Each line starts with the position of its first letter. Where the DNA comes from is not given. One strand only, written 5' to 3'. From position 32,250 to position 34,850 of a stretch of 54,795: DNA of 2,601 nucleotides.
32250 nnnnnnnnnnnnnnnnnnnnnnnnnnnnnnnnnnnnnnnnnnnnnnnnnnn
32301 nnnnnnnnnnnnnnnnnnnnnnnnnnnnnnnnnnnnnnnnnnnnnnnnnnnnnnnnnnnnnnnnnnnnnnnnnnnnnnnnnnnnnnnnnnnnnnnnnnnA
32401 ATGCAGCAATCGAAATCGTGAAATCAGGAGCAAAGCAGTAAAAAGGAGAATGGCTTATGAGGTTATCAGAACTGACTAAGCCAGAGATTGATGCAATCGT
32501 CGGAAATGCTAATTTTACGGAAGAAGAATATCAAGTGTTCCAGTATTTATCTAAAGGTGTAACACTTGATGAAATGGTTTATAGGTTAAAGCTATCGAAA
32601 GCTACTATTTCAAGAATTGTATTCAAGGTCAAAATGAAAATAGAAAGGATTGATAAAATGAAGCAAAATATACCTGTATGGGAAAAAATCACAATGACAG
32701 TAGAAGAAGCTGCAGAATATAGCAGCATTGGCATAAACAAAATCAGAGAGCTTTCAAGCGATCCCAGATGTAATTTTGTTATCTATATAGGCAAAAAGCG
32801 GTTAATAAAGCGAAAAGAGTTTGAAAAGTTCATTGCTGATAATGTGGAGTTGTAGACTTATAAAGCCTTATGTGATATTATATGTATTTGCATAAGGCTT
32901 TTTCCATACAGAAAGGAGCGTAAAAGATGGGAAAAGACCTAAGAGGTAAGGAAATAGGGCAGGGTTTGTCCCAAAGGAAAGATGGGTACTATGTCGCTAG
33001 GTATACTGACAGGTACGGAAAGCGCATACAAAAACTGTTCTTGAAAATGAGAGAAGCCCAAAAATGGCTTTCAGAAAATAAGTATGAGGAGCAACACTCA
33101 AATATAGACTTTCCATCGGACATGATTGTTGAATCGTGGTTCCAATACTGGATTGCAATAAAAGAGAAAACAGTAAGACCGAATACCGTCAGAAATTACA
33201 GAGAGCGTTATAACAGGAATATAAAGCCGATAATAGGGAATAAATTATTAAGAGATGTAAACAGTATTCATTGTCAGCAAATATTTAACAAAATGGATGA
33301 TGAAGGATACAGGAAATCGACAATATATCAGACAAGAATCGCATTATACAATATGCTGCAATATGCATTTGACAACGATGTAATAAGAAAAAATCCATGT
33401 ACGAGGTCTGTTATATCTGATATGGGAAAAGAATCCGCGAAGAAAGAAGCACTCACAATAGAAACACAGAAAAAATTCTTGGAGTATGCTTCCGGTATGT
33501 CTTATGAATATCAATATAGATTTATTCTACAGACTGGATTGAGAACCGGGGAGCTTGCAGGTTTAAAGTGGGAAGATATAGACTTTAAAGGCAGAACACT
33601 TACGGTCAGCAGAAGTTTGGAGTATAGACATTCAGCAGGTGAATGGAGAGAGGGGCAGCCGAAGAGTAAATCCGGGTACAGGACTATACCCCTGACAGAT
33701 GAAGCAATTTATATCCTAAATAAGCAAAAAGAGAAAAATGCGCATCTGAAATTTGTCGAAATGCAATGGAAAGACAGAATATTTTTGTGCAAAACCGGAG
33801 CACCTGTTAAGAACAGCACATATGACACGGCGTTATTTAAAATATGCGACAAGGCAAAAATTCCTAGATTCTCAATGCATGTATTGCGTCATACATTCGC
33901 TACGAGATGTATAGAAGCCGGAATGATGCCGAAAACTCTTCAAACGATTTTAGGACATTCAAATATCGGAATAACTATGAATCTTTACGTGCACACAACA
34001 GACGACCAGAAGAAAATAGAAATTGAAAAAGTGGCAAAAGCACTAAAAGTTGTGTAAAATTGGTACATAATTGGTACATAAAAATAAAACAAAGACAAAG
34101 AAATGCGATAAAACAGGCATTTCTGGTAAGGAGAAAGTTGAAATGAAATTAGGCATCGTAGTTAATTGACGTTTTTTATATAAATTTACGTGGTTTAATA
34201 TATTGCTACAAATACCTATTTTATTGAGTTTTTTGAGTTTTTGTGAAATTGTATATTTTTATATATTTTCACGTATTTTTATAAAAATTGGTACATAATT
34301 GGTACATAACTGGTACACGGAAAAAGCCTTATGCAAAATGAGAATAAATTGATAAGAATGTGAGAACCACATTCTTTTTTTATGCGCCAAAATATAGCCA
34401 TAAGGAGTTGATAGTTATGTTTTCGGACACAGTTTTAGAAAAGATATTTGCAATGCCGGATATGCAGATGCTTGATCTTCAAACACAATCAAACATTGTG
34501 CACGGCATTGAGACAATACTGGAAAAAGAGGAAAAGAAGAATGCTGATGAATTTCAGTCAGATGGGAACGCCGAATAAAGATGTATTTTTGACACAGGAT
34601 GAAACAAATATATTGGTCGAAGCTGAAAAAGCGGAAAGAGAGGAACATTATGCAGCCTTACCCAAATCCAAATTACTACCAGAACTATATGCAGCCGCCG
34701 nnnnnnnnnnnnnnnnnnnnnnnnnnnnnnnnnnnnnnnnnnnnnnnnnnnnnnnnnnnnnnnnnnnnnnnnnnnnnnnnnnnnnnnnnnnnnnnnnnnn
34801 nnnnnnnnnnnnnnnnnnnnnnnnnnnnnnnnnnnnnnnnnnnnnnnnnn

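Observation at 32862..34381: sib-like layout: a 19-nt sequence beyond attP is the exact reverse complement of the predicted 5' end of the int transcript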

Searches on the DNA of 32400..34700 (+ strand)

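Call 6: search_dna_similar(query=window:32400-34450:+, collection=phages, mode=distant)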
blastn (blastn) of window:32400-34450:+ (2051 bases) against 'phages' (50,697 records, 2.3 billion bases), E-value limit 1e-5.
No match.

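Call 55: search_rna_families(source=window, start=32400, end=34700, threshold=evalue, max_evalue=1)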
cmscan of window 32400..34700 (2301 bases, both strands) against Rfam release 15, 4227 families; matches with E-value up to 1: 1.
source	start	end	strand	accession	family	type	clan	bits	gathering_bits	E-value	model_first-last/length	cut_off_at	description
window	32840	32912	-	RF02445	SpR14_sRNA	Gene; sRNA;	-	28.3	50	0.28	1-80/80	no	Streptococcus sRNA SpR14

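Call 64: search_rna_families(sources=[L243, L244, L233, L252, L248, L232, L213], threshold=gathering)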
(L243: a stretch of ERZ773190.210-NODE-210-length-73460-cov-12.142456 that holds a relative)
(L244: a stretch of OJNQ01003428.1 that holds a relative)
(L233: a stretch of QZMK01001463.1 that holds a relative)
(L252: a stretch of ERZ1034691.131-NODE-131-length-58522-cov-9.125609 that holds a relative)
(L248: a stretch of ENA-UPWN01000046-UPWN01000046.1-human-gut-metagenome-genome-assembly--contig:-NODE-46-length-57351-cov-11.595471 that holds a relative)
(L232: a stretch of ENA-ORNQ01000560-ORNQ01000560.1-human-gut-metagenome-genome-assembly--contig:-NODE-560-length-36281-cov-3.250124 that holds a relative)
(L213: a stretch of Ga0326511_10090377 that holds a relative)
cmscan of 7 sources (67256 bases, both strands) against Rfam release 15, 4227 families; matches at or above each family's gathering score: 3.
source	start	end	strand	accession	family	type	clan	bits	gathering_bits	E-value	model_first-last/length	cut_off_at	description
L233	6606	6773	-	RF01699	Clostridiales-1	Gene; sRNA;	-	133.6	48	2.1e-30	1-166/166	no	Clostridiales-1 RNA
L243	6604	6682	+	RF02924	skipping-rope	Gene; sRNA;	-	72.6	36.7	1.3e-15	1-80/80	no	skipping-rope RNA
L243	9165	9243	+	RF02924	skipping-rope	Gene; sRNA;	-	68.4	36.7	2.3e-14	1-80/80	no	skipping-rope RNA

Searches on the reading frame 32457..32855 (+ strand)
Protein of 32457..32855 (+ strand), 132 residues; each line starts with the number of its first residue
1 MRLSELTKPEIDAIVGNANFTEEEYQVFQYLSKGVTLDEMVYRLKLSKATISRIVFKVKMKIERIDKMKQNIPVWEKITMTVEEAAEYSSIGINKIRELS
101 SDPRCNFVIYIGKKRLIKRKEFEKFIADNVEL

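Call 10: search_protein_families(library=pfam, proteins=[window:32457-32855:+], max_evalue=0.01)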
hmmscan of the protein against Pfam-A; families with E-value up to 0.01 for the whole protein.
window:32457-32855:+ (132 aa): 4 families
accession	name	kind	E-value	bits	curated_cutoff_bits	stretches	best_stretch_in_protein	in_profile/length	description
PF09035.16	Tn916-Xis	-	3.7e-23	81.9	22.9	1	69-128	5-65/69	Excisionase from transposon Tn916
PF12728.13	HTH_17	-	9.1e-07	29.5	27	1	80-129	2-50/51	Helix-turn-helix domain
PF20063.5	DUF6462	-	5.4e-06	27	27.1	1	80-127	4-49/51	Family of unknown function (DUF6462)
PF00196.25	GerE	-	0.0018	18.3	23.5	1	19-62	2-45/57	Bacterial regulatory proteins, luxR family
